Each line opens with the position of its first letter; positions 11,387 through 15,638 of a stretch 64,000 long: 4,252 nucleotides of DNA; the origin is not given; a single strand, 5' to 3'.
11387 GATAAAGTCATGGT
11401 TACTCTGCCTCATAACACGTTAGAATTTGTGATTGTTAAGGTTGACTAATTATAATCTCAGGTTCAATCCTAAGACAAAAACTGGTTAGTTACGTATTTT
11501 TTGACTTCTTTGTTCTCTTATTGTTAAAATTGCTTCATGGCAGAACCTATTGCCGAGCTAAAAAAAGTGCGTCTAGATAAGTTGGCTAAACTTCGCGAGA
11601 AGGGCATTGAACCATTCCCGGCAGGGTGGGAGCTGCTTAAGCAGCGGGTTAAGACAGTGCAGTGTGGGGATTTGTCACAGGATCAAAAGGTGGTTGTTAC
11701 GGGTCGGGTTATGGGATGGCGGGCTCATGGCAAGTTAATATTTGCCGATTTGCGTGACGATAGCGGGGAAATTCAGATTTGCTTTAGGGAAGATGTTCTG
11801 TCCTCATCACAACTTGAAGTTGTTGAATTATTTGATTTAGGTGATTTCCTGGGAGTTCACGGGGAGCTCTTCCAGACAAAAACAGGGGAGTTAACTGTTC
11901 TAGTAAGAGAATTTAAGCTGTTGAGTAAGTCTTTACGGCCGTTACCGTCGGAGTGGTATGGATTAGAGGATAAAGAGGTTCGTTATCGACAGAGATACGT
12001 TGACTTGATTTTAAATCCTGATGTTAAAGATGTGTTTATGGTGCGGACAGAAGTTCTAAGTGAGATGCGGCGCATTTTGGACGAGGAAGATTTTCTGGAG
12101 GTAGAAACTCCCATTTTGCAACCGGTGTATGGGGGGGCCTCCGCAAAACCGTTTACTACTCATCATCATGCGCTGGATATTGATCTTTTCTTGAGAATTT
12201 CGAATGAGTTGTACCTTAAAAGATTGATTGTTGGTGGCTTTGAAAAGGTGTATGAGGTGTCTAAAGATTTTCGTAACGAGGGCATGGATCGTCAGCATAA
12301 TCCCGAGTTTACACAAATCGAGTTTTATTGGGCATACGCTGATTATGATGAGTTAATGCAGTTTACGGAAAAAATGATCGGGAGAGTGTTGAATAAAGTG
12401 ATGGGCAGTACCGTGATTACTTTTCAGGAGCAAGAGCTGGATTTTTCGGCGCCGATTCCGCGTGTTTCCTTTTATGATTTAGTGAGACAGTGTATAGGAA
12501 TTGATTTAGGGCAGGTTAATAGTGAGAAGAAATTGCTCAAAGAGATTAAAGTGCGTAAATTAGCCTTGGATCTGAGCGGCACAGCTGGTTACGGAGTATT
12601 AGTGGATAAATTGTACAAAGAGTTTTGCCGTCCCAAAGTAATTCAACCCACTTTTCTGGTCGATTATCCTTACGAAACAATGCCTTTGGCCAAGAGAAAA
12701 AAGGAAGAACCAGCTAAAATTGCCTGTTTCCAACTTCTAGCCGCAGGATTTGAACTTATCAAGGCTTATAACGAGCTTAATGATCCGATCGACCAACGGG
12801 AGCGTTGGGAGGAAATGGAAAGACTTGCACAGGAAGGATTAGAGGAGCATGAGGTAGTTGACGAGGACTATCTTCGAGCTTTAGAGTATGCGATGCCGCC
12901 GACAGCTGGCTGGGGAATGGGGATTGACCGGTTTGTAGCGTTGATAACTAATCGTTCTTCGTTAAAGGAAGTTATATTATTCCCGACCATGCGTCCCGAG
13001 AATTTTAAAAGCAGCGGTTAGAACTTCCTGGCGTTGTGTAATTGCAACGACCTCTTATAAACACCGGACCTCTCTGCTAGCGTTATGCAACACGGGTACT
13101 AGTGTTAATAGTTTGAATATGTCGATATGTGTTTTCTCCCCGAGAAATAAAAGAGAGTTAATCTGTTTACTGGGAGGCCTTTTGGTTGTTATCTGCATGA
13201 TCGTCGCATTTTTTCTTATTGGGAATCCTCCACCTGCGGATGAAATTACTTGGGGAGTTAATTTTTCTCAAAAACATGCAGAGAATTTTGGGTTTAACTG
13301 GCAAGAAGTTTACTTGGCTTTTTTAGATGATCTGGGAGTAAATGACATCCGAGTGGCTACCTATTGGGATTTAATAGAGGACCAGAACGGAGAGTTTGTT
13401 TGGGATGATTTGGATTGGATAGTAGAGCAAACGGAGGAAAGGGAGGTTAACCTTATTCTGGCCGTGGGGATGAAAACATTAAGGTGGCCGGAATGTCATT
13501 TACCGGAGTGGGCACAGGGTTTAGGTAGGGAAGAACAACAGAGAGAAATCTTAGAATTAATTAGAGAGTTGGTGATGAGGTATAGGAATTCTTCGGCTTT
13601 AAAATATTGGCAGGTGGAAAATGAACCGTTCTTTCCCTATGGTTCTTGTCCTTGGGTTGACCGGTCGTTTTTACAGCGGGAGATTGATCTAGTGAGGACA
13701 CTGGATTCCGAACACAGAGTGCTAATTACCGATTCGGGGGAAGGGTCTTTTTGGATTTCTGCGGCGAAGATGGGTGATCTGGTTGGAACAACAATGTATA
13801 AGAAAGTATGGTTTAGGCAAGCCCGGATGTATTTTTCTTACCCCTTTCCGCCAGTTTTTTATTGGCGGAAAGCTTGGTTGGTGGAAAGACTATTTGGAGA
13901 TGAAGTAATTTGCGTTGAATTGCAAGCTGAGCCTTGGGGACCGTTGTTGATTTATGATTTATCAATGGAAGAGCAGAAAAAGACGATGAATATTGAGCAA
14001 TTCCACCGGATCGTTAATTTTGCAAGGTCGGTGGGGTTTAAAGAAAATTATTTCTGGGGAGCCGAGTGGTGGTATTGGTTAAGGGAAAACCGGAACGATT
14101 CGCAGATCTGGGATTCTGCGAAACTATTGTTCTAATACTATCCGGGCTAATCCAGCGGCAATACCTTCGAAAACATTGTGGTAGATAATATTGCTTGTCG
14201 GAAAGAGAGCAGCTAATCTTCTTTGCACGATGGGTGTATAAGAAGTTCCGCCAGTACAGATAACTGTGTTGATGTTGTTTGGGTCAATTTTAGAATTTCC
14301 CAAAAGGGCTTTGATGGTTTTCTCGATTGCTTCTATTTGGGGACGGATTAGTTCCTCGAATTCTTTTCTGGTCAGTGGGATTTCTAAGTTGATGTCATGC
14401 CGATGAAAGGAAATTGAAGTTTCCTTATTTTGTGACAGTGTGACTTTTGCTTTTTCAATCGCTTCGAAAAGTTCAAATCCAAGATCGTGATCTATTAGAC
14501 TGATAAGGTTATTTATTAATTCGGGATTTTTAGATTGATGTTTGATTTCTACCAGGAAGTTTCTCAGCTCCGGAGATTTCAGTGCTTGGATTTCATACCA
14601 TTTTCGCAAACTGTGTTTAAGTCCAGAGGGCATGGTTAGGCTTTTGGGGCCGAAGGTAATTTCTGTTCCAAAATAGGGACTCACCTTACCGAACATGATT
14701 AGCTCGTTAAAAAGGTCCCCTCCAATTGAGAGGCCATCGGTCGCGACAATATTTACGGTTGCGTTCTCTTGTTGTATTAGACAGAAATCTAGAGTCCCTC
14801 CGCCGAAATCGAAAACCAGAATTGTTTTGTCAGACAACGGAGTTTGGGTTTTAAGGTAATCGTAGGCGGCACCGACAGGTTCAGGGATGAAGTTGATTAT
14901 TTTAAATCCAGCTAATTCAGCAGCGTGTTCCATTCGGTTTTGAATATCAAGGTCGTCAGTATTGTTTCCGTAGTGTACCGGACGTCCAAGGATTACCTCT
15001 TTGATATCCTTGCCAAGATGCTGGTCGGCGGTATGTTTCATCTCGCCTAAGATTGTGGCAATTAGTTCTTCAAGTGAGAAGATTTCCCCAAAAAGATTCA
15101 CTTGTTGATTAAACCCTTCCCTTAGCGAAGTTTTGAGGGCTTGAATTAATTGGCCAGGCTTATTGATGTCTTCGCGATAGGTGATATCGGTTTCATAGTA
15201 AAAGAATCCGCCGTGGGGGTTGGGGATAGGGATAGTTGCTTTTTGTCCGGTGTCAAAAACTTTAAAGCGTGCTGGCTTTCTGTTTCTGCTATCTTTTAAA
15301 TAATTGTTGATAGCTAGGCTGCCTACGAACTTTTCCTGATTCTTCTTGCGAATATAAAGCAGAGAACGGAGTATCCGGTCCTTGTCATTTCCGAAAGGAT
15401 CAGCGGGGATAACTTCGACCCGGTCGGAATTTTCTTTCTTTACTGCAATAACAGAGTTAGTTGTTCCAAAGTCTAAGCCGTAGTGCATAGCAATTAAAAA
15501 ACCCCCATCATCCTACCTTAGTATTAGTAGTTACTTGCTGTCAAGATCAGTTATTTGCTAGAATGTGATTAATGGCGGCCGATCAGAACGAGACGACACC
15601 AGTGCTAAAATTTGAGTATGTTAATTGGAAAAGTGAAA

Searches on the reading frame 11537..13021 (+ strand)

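Call 8: search_protein_families(library=pfam, proteins=[window:11537-13021:+], max_evalue=0.00001)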
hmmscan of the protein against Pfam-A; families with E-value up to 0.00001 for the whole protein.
window:11537-13021:+ (494 aa): 2 families
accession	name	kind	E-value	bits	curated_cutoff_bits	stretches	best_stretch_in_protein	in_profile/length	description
PF00152.25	tRNA-synt_2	-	6.2e-85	285.4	25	1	145-485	1-307/308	tRNA synthetases class II (D, K and N)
PF01336.31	tRNA_anti-codon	-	1.3e-15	57.5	27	1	52-129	1-75/75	OB-fold nucleic acid binding domain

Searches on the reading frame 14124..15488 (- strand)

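Call 8: search_protein_families(library=pfam, proteins=[window:14124-15488:-], max_evalue=0.00001)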
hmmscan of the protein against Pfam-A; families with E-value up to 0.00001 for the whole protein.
window:14124-15488:- (454 aa): 1 family
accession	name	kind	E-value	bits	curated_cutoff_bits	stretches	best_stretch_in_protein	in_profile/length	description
PF00012.26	HSP70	-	8.7e-37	127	20.6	2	128-265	99-231/599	Hsp70 protein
